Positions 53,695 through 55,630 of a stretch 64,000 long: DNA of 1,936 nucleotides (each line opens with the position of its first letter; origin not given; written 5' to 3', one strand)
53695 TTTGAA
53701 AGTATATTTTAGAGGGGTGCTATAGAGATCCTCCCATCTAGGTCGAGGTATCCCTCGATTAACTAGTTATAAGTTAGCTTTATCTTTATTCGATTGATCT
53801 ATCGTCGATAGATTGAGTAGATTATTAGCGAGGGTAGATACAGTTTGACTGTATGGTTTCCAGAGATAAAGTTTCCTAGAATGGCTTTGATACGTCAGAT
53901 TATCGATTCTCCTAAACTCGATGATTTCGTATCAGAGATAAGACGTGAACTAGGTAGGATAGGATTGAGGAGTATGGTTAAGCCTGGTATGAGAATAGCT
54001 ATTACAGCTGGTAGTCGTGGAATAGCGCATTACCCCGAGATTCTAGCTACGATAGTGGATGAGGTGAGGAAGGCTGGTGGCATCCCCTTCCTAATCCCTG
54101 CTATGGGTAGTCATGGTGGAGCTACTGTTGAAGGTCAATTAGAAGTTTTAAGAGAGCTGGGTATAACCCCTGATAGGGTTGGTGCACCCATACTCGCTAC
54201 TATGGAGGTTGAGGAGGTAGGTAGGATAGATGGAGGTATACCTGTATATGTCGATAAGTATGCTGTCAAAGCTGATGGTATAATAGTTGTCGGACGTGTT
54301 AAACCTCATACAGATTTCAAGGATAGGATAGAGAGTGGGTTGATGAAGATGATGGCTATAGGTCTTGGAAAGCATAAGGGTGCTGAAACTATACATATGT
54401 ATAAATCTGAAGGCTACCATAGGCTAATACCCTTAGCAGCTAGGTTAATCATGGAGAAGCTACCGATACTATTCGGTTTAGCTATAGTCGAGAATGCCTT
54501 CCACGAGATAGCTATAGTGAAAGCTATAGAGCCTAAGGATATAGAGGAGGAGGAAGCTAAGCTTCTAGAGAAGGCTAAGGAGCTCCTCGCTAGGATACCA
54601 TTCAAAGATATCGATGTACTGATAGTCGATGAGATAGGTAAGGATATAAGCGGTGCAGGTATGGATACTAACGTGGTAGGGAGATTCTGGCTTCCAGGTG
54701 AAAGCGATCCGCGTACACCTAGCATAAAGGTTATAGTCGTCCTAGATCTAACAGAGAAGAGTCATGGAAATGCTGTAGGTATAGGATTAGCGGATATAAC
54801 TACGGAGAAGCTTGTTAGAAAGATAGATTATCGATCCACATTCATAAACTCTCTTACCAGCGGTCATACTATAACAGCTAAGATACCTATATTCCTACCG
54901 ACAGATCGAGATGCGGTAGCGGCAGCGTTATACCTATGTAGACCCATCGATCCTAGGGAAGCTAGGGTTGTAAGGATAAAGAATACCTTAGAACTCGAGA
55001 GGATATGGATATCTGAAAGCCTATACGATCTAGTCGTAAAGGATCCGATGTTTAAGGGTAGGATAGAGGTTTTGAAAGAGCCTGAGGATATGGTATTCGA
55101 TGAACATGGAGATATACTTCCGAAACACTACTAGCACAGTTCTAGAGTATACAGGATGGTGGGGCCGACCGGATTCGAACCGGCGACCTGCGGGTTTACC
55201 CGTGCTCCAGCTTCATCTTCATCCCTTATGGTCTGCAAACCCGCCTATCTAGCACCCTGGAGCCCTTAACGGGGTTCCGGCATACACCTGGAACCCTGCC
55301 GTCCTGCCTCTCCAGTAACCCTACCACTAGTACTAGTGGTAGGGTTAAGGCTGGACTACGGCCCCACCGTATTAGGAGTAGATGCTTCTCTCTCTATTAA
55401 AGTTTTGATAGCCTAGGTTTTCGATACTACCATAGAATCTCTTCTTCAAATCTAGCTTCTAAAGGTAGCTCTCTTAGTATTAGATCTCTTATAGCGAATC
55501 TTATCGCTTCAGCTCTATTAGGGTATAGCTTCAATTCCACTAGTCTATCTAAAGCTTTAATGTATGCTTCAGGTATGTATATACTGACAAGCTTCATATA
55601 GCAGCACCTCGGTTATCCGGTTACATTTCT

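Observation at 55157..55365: tRNA gene with three putative introns, one carrying a 32-nt perfect palindrome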

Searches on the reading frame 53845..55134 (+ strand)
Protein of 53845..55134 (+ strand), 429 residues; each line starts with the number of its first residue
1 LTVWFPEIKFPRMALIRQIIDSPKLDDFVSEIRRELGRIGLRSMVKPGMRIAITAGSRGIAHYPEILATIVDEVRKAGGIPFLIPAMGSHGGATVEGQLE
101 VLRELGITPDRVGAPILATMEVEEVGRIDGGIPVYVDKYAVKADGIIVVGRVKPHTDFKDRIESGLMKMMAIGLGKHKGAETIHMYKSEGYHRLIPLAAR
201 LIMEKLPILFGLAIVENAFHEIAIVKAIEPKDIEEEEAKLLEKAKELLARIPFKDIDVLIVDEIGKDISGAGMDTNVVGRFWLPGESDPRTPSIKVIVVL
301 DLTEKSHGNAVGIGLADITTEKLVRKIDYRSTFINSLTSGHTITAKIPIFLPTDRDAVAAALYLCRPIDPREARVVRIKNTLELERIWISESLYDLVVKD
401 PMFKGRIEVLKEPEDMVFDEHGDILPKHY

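Call 8: find_encoding_contigs(protein=window:53845-55134:+, flank=3000, max_places=6)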
Protein window:53845-55134:+ (429 aa): 15 contigs read that carry it; 6 places shown.
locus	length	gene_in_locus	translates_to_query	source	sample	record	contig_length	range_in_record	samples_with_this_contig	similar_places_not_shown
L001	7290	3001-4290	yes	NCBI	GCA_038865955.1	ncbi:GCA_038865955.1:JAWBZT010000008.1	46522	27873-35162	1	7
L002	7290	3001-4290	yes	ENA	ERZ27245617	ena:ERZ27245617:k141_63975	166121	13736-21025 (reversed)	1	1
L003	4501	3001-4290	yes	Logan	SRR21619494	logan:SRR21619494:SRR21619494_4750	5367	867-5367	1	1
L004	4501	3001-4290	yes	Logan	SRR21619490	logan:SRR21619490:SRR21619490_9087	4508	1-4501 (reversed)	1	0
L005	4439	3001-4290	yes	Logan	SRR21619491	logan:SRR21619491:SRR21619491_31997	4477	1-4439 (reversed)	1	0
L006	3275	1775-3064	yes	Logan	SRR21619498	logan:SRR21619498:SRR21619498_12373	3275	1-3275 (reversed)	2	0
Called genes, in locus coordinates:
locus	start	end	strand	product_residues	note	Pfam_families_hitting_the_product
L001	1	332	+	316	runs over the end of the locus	PF00005:ABC_tran, PF13304:AAA_21 (weak)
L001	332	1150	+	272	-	PF01061:ABC2_membrane (weak), PF12698:ABC2_membrane_3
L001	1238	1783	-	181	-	PF00011:HSP20 (weak), PF17886:ArsA_HSP20 (weak)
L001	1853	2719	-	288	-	PF14505:DUF4438, PF20999:DUF4438_C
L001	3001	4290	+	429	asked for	PF09861:Lar_N (weak), PF04015:DUF362 (faint)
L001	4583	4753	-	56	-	PF01402:RHH_1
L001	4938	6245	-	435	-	PF00919:UPF0004, PF04055:Radical_SAM, PF01938:TRAM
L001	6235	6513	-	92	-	PF02597:ThiS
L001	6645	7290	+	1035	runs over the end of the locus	PF01074:Glyco_hydro_38N, PF09261:Alpha-mann_mid, PF07748:Glyco_hydro_38C, PF17677:Glyco_hydro38C2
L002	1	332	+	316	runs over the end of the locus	PF00005:ABC_tran, PF13304:AAA_21 (weak)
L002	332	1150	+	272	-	PF01061:ABC2_membrane (weak), PF12698:ABC2_membrane_3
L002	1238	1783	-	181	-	PF00011:HSP20 (weak), PF17886:ArsA_HSP20 (weak)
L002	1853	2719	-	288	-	PF14505:DUF4438, PF20999:DUF4438_C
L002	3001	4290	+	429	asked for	PF09861:Lar_N (weak), PF04015:DUF362 (faint)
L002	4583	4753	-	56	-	PF01402:RHH_1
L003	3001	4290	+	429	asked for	PF09861:Lar_N (weak), PF04015:DUF362 (faint)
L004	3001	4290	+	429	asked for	PF09861:Lar_N (weak), PF04015:DUF362 (faint)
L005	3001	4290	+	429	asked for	PF09861:Lar_N (weak), PF04015:DUF362 (faint)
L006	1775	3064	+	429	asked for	PF09861:Lar_N (weak), PF04015:DUF362 (faint)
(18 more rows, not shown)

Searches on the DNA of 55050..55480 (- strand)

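Call 5: search_rna_families(source=window, start=55050, end=55480, threshold=evalue, max_evalue=10, show_alignments=4)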
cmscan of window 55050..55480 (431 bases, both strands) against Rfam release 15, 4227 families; matches with E-value up to 10: 10.
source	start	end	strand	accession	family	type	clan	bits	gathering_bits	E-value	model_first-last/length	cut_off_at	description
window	55161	55188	+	RF02194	HPnc0260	Gene; antisense;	-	23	59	6.2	122-149/156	no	Bacterial antisense RNA HPnc0260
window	55298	55359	-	RF01027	mir-765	Gene; miRNA;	-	19.5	130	0.27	32-85/114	no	mir-765 microRNA precursor family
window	55310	55357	-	RF04109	mir-1305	Gene; miRNA;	-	16.4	63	2.5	1-83/83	no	mir-1305 microRNA precursor family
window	55157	55365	-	RF00023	tmRNA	Gene;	CL00001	16.2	47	0.00012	1-374/374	no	transfer-messenger RNA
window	55207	55254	-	RF01297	sR40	Gene; snRNA; snoRNA; CD-box;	-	14.9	50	1.7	1-61/61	no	Small nucleolar RNA sR40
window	55166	55234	-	RF03619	mir-5729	Gene; miRNA;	-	14.6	41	5.9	1-79/79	no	mir-5729 microRNA precursor family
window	55316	55347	+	RF00746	mir-454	Gene; miRNA;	-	12.7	60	8.9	21-88/103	no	mir-454 microRNA precursor family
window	55064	55081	+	RF02475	GlsR6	Gene; snRNA; snoRNA; CD-box;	-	12.1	75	2.8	42-59/59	no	Small nucleolar RNA GlsR6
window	55392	55419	+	RF01985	ZEB2_AS1_2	Gene; lncRNA;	-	11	70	5.5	1-61/61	no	ZEB2 antisense RNA 1 conserved region 2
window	55202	55224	-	RF01138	sR23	Gene; snRNA; snoRNA; CD-box;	-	9.2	45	9.9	1-54/54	no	Small nucleolar RNA sR23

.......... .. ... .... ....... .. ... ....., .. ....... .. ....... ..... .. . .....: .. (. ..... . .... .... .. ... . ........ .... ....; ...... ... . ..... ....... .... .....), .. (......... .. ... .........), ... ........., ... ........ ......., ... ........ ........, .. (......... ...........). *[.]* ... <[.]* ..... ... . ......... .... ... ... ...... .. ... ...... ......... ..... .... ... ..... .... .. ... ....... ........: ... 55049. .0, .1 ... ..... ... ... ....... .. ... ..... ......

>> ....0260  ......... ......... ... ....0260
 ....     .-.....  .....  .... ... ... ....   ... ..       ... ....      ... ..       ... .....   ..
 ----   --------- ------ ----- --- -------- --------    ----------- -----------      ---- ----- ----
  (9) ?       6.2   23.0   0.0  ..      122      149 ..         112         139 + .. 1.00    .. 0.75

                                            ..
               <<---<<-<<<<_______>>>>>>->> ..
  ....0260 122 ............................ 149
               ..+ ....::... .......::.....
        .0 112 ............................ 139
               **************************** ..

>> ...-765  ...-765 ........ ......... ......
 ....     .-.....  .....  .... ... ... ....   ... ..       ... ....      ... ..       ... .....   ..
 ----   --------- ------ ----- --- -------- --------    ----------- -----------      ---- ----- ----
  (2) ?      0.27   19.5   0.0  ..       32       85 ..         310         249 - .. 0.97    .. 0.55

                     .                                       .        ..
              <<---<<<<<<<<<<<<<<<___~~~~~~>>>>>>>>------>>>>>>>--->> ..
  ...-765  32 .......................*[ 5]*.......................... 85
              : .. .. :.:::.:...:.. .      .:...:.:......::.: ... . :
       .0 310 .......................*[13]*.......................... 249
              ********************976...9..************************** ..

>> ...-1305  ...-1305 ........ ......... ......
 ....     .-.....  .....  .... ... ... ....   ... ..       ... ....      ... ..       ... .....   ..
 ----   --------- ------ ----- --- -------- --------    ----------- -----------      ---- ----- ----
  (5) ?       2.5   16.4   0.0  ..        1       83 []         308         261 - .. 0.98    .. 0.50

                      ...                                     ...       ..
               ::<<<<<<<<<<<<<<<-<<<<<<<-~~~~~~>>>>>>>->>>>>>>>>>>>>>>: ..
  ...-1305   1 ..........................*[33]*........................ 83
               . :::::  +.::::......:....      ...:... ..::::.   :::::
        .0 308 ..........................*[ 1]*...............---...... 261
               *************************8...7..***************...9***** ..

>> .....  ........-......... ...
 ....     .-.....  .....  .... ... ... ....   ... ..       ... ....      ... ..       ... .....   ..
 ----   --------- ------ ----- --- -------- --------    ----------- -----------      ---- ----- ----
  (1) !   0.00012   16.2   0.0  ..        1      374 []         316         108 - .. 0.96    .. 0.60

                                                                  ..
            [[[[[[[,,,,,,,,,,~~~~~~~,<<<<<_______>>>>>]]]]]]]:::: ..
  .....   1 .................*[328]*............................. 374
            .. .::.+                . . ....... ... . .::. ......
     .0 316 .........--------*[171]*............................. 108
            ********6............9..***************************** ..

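Call 45: search_dna_similar(query=window:55196-55348:-, collection=phages, mode=distant, max_rows=5)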
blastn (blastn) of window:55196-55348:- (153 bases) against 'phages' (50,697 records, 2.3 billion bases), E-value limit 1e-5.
No match.
